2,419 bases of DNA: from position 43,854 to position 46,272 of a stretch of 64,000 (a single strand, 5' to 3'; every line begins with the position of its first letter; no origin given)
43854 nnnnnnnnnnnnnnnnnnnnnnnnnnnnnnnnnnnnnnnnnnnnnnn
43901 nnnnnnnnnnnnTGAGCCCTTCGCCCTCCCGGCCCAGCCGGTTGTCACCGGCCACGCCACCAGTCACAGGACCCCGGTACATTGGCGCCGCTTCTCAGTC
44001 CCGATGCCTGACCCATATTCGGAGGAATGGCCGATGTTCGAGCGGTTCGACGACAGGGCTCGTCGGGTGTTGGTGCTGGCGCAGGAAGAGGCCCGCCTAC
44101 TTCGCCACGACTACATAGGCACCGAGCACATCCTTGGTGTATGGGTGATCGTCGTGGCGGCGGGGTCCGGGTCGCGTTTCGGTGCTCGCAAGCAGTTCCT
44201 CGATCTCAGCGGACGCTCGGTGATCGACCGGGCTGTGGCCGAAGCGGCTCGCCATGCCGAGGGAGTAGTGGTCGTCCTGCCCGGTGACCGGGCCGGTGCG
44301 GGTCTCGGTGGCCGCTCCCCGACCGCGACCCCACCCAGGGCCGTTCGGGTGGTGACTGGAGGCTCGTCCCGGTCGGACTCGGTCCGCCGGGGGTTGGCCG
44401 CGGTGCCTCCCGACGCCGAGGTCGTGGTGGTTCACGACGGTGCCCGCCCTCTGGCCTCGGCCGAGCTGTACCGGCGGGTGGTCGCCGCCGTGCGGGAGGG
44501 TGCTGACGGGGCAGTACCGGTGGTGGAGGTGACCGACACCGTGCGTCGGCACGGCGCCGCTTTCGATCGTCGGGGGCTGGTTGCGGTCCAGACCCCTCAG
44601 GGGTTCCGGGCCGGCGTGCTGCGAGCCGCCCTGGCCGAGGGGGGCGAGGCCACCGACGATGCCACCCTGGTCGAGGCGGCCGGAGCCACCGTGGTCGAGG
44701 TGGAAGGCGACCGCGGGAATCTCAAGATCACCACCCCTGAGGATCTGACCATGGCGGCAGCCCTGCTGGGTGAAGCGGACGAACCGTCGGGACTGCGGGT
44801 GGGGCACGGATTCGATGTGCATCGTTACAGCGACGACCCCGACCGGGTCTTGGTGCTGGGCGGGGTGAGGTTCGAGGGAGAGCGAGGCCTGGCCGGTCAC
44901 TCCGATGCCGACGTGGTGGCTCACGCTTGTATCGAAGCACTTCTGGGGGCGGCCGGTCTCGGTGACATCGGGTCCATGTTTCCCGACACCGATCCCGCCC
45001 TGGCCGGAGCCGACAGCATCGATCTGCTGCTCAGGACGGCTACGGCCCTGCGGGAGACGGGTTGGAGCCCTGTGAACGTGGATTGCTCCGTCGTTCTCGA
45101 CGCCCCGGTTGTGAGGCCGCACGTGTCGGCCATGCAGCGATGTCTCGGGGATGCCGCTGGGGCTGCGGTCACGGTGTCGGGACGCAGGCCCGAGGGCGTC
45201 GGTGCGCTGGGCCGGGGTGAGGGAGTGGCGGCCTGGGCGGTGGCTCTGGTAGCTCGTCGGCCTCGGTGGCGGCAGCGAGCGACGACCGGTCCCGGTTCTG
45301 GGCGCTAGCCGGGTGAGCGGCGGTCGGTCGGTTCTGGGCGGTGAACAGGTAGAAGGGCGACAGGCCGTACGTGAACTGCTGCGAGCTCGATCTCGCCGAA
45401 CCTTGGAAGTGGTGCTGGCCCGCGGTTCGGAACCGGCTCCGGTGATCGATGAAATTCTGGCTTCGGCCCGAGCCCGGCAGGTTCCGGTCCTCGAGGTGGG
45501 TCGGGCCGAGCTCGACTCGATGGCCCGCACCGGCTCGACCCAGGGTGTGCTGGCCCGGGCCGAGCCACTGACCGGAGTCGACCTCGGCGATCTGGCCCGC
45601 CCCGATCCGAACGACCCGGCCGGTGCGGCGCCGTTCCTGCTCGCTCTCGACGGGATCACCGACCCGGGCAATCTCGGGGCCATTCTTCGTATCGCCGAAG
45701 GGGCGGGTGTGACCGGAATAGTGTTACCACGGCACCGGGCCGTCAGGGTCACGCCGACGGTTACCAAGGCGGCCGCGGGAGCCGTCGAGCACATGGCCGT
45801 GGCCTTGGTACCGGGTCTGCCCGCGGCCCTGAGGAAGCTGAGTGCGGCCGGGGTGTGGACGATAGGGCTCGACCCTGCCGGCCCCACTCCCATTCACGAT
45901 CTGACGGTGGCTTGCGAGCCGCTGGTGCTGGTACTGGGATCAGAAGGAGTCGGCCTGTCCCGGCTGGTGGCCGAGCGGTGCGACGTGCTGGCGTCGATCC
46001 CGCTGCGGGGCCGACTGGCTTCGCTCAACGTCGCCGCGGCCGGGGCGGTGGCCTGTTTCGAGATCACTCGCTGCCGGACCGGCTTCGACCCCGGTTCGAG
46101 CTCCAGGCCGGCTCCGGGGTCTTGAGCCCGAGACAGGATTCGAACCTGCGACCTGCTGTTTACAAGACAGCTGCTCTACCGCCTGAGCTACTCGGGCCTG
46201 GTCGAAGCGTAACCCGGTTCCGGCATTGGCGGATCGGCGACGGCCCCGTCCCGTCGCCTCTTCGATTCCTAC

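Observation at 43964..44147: Copy of the clpC promoter, leader and first 34 codons fused in frame to ispDF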

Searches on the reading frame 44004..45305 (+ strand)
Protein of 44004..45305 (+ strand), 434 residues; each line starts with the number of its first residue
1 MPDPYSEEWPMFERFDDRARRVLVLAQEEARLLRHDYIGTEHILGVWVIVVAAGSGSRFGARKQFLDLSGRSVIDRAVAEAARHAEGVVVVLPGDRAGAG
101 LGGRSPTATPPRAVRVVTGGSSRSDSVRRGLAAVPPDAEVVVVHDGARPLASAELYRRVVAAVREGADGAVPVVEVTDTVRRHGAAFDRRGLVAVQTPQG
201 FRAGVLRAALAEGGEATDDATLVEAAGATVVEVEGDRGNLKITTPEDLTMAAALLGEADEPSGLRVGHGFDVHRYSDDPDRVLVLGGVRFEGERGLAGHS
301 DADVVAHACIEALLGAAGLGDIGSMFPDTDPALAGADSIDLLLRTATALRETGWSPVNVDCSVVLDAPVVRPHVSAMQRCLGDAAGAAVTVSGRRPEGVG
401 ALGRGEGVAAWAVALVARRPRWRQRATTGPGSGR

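Call 9: find_homologous_proteins(query=window:44034-45305:+, max_evalue=1e-20)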
Query window:44034-45305:+ (424 aa): 5608 proteins with E <= 1e-20 among 8000 candidates; the best 120 are listed.
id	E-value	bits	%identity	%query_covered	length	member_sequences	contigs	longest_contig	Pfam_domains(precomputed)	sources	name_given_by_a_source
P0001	1.2e-237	807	92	100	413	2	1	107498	PF01128.26,PF02542.22,PF12804.14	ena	-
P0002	2.2e-155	536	73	87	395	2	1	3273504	PF01128.26,PF02542.22,PF12804.14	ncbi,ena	-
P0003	3.0e-152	525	70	87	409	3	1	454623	PF01128.26,PF02542.22,PF12804.14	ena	-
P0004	1.1e-151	524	69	87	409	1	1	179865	PF01128.26,PF02542.22,PF12804.14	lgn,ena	-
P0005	2.6e-151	522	70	87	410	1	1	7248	PF01128.26,PF02542.22,PF12804.14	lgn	-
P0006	1.1e-150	520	70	87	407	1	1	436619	PF01128.26,PF02542.22,PF12804.14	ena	-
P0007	3.1e-150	519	68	87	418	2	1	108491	PF01128.26,PF02542.22,PF12804.14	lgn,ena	-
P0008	1.7e-149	516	69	87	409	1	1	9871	PF01128.26,PF02542.22,PF12804.14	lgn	-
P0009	3.5e-149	515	69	87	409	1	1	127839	PF01128.26,PF02542.22,PF12804.14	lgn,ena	-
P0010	1.7e-148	513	70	86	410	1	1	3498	PF01128.26,PF02542.22,PF12804.14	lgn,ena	-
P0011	1.7e-148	513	68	87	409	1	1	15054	PF01128.26,PF02542.22,PF12804.14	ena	-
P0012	5.5e-148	511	68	86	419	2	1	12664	PF01128.26,PF02542.22,PF12804.14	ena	-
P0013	1.6e-147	510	67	85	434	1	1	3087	PF01128.26,PF02542.22,PF12804.14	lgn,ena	-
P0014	1.8e-147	510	68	87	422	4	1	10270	PF01128.26,PF02542.22,PF12804.14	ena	-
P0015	2.6e-147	509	68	83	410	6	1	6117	PF01128.26,PF02542.22,PF12804.14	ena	-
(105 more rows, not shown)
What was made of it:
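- On Bifunctional IspD/IspF (MEP pathway): There are 5608 homologues with E <= 1e-20 (call 9).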

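Call 10: find_related_loci(query=window:44034-45305:+, collection=genome_contigs, flank=10000)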
Query window:44034-45305:+ (424 aa) in genome_contigs; peptide patterns used: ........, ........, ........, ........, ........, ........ (x = any residue, [..] = any of these).
599 stretches matched a pattern (row limit reached: there are more); 195 encode a relative of the query (tblastn E <= 1e-3); the best 80 are kept; 80 distinct loci.
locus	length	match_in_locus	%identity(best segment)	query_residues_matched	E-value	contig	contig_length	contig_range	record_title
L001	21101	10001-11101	73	45-411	3e-135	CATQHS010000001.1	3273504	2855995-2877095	MAG: uncultured Acidimicrobiales bacterium isolate 560520c5-c18b-440b-b2bf-76b0f8004c07 genome assembly, contig: contig_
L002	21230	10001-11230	65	45-409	1e-121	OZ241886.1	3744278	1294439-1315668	MAG: Candidatus Aldehydirespiratoraceae bacterium isolate 67cb103c-45cd-4466-8c42-f27af5c96c61 genome assembly, chromoso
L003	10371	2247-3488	51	35-408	7e-98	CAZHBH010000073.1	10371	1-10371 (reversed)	MAG TPA_asm: uncultured Rhabdothermincola sp. isolate SRP263527_co2_154 genome assembly, contig: NODE_5812_length_10371_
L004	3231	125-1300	41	36-414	4e-74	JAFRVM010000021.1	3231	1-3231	MAG: Clostridia bacterium isolate RGIG2835 Goat_Omasum.Co__c140158, whole genome shotgun sequence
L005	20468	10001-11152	43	38-409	3e-73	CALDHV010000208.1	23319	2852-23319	MAG TPA_asm: uncultured Clostridia bacterium isolate SRR6425769_bin.108_CONCOCT_v1.1_MAG genome assembly, contig: ERZ176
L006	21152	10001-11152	45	36-409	3e-69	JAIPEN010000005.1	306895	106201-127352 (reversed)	MAG: Desulfarculaceae bacterium isolate Tobar13.5m-G33 Tobar13-5m-C16, whole genome shotgun sequence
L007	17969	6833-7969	40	36-406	3e-67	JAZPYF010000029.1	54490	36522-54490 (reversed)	MAG: Acutalibacteraceae bacterium isolate T1900044648_TS20190114.MAGScoT_cleanbin_000010 SGB_1393_k141_1416404, whole ge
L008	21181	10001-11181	57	7-401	1e-115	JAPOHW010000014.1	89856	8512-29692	MAG: Actinomycetota bacterium isolate bin20 NODE_14_length_89856_cov_3.768008, whole genome shotgun sequence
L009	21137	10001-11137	37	36-406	9e-65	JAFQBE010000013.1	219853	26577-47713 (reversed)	MAG: Clostridia bacterium isolate RGIG1660 Goat_Cecum-1__c461, whole genome shotgun sequence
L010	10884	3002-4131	61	33-408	8e-117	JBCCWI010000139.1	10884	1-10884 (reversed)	MAG: Actinomycetota bacterium isolate P01_E01_bin.9 k141_514000_length_10884_cov_75.0000, whole genome shotgun sequence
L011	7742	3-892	64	112-408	6e-64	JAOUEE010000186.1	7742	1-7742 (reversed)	MAG: Acidimicrobiia bacterium isolate 4_1_Jan_SF_Bin55 4_1_Jan_SF_Bin55_scaffold_4314_c1, whole genome shotgun sequence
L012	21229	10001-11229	70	35-408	2e-109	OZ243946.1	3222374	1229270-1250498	MAG: Acidimicrobiales bacterium isolate 3d3f7782-a936-4ff1-83ac-e603352f3468 genome assembly, chromosome: 1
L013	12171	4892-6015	57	35-408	3e-63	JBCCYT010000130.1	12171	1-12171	MAG: Actinomycetota bacterium isolate P01_F01_bin.18 k141_1890071_length_12171_cov_31.7138, whole genome shotgun sequenc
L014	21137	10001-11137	37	36-406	6e-62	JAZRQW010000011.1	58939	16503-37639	MAG: Acutalibacteraceae bacterium isolate T1900045359_YK20190049.MAGScoT_cleanbin_000013 SGB_6807_k141_1748143, whole ge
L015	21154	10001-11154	71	16-401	2e-108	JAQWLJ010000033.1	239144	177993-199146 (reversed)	MAG: Acidimicrobiales bacterium isolate cluster2_bin.122 k141_389565, whole genome shotgun sequence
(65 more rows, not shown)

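Call 12: find_encoding_contigs(protein=P0001, flank=10000, max_places=4)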
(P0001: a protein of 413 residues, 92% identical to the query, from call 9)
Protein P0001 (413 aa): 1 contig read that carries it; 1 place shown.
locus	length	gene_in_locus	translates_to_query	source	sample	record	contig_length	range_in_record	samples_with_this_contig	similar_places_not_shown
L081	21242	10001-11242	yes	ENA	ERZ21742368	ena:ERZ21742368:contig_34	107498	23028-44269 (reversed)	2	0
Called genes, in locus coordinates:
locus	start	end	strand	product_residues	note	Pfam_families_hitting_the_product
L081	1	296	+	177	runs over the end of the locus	-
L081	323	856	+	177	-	PF01288:HPPK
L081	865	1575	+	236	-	PF10728:DUF2520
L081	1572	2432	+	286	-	PF02569:Pantoate_ligase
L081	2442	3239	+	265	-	PF03309:Pan_kinase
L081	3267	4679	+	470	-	PF01336:tRNA_anti-codon, PF00152:tRNA-synt_2, PF01409:tRNA-synt_2d (faint)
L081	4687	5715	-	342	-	PF00348:polyprenyl_synt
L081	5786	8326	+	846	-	PF02861:Clp_N, PF13191:AAA_16 (weak), PF00004:AAA, PF17871:AAA_lid_9, PF00004:AAA, PF07724:AAA_2, PF07728:AAA_5, PF10431:ClpB_D2-small, +7 more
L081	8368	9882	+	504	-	-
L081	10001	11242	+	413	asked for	PF01128:IspD, PF12804:NTP_transf_3, PF02542:YgbB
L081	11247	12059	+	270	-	PF08032:SpoU_sub_bind, PF00588:SpoU_methylase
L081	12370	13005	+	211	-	PF13399:LytR_C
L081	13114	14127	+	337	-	PF02595:Gly_kinase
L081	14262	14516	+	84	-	-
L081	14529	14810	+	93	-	PF02597:ThiS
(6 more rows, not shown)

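Call 21: list_cluster_members(proteins=[P0001, window:44034-45305:+, window:44004-45305:+])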
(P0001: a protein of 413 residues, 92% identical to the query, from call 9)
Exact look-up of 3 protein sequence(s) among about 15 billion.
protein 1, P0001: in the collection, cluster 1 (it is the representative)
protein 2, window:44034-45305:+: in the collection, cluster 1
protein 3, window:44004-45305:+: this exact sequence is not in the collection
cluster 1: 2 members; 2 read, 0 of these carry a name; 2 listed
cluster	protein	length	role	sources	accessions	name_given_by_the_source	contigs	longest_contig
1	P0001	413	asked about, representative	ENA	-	-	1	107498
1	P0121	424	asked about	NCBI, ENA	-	-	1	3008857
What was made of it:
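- Gene callers start both proteins at MFERF (calls 12, 21).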

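Call 23: find_encoding_contigs(protein=P0121, flank=1000, max_places=4)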
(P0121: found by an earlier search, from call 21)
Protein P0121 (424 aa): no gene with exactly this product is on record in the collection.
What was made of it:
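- Tried and rejected: Looking up the window protein P0121 on its contig found no record (call 23).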

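Call 29: find_related_loci(query=window:44136-45305:+, collection=metagenome_contigs, flank=6000)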
Query window:44136-45305:+ (390 aa) in metagenome_contigs; peptide patterns used: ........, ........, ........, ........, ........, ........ (x = any residue, [..] = any of these).
600 stretches matched a pattern (row limit reached: there are more); 211 encode a relative of the query (tblastn E <= 1e-3); the best 80 are kept; 80 distinct loci.
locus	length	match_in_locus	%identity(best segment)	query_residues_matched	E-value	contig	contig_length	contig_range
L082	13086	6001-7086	58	2-372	1e-111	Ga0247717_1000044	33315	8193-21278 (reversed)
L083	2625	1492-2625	58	2-376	4e-113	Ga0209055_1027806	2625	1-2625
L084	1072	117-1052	55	10-324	6e-91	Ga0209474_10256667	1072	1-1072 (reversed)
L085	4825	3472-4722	41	2-390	2e-66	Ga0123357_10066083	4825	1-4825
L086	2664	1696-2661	57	2-324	1e-66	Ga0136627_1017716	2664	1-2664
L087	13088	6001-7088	63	2-364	1e-114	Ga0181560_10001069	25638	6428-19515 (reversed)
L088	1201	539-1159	61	2-213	7e-69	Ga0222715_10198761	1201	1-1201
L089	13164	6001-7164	42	2-374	3e-64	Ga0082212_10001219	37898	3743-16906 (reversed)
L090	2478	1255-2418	39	10-381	2e-64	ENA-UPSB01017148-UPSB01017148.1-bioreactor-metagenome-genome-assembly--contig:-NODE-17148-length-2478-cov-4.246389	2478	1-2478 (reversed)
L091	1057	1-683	72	152-374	1e-72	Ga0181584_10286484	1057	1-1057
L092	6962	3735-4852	72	2-374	2e-110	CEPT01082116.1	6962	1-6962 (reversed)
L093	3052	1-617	75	162-363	6e-67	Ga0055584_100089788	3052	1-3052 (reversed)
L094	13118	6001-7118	72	2-374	1e-109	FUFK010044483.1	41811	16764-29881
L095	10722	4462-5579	71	2-374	6e-105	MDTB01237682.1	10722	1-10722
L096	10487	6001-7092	44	19-375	4e-60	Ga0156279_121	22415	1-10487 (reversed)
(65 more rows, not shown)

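Call 34: search_protein_families(library=pfam, proteins=[window:44034-45305:+, P0001], max_evalue=0.01)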
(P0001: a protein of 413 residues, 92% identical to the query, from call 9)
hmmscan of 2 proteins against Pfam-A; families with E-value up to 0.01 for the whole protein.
window:44034-45305:+ (424 aa): 4 families
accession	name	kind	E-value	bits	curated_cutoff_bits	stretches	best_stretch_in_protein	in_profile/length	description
PF01128.25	IspD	-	5.9e-51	173.8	27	1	36-246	1-220/221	2-C-methyl-D-erythritol 4-phosphate cytidylyltransferase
PF02542.21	YgbB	-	3.8e-49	167.4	26.7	1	254-406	1-154/155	YgbB family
PF12804.13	NTP_transf_3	-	7.1e-12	46.2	27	1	38-165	1-124/160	MobA-like NTP transferase domain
PF02861.25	Clp_N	-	0.00015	22.3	20.7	1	16-34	1-19/53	Clp amino terminal domain, pathogenicity island component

P0001 (413 aa): 3 families
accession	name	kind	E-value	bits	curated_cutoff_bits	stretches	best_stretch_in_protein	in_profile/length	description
PF01128.25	IspD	-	2.3e-50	171.9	27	1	25-235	1-220/221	2-C-methyl-D-erythritol 4-phosphate cytidylyltransferase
PF02542.21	YgbB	-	3e-49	167.8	26.7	1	243-395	1-154/155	YgbB family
PF12804.13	NTP_transf_3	-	5.3e-12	46.6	27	1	27-169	1-136/160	MobA-like NTP transferase domain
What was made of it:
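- Closest known: Bifunctional IspDF enzymes. Same: The body of the protein is an ordinary IspD-IspF fusion, as in its Acidimicrobiales relatives (calls 9, 34).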

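Call 51: predict_structure(alignment_id=A2)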
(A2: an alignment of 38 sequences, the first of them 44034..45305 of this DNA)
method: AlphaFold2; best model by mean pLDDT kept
length: 424 residues; sequences in the alignment: 38
mean_pLDDT: 87.9   pTM: 0.67
mean pLDDT of the five models: 87.9, 87.4, 87.3, 86.8, 86.6
residues with pLDDT >= 90: 296; 70-90: 68; 50-70: 38; < 50: 22
segments of 3 or more residues with pLDDT < 50: 1-3, 24-28, 97-100, 414-419, 421-424
pLDDT, mean of each block of 10 residues (from residue 1): 61 75 53 90 76 87 93 95 87 54 87 95 97 97 96 98 93 91 96 98 92 98 96 88 74 85 96 98 95 98 96 96 96 98 95 94 97 97 80 84 91 51 42
secondary structure, 60 per line:
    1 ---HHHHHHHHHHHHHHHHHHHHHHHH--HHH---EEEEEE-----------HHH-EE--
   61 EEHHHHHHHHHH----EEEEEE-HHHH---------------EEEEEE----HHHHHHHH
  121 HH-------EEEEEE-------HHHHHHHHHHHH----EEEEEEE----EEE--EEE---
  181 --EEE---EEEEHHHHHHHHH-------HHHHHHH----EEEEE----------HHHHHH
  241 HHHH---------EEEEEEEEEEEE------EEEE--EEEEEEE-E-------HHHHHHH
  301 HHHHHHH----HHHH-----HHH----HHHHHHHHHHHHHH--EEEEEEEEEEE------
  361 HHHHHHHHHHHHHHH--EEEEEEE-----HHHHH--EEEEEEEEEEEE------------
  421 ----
elements in order: H4-27 E36-41 H63-72 E77-82 H84-87 E103-108 H113-122 E130-135 H143-154 E159-165 E170-172 E175-177 E183-185 E189-192 H193-201 H209-215 E220-224 H235-244 E254-265 E272-275 E278-284 H294-307 H312-315 H328-341 E344-354 H361-375 E378-384 H390-394 E397-408
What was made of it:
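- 44034..44135 (+): Copied clpC codons 1-34 (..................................), now the N-terminal extension of IspDF. It covers only 19 of 53 positions of one Clp_N repeat. AlphaFold2 predicts a lone helix at residues 4-27 with pLDDT 53-75 (call 51).
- On Bifunctional IspD/IspF (MEP pathway): The AF2 model has mean pLDDT 87.9 (call 51).
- The predicted structure is a lone helix of low confidence (call 51).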

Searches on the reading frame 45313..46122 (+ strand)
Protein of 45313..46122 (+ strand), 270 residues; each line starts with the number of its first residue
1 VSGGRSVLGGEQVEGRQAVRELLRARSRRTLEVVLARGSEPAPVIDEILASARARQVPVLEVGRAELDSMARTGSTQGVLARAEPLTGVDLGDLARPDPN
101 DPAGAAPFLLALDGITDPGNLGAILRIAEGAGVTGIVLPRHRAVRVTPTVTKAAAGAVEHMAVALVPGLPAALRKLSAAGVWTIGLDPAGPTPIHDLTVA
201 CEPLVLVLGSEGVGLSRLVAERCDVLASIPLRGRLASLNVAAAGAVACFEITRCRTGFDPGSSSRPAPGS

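Call 34: search_protein_families(library=pfam, proteins=[window:45313-46122:+], max_evalue=0.01)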
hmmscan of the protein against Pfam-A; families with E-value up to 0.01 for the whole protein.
window:45313-46122:+ (270 aa): 3 families
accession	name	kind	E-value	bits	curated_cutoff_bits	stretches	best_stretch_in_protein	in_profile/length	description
PF00588.24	SpoU_methylase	-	7.1e-35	120.6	29.7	1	108-249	2-142/142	SpoU rRNA Methylase family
PF08032.17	SpoU_sub_bind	-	3.4e-14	53.4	22.8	1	13-86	2-73/76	RNA 2'-O ribose methyltransferase substrate binding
PF22435.1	MRM3-like_sub_bind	-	0.0083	17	27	0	13-81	24-84/84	MRM3-like substrate binding domain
